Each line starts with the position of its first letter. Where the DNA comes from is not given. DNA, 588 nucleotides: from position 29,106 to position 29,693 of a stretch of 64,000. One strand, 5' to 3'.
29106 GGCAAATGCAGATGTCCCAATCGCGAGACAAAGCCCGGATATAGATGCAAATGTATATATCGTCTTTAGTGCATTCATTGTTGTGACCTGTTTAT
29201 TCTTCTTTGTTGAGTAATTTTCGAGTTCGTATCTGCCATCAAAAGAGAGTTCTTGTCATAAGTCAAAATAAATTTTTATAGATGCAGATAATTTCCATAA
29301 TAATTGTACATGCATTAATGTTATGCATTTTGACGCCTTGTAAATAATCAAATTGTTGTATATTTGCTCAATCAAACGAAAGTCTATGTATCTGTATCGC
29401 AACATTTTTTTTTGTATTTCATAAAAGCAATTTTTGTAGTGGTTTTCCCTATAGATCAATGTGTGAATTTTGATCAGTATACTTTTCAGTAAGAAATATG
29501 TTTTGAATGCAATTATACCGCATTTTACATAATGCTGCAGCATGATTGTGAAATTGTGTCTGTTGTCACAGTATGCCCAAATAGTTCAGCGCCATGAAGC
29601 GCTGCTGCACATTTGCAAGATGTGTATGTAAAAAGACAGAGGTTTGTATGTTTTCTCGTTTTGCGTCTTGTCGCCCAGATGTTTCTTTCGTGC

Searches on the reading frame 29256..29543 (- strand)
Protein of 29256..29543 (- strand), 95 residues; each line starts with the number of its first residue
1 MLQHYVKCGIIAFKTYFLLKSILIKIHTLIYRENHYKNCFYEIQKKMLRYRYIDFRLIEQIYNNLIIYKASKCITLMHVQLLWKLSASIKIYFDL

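Call 8: search_protein_families(library=pfam, proteins=[window:29256-29543:-], max_evalue=0.01)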
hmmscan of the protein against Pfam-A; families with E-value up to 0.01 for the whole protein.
window:29256-29543:- (95 aa): 0 families

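Call 9: search_protein_families(library=ncbifam, proteins=[window:29256-29543:-], max_evalue=0.01)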
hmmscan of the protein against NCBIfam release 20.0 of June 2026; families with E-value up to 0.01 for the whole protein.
window:29256-29543:- (95 aa): 0 families
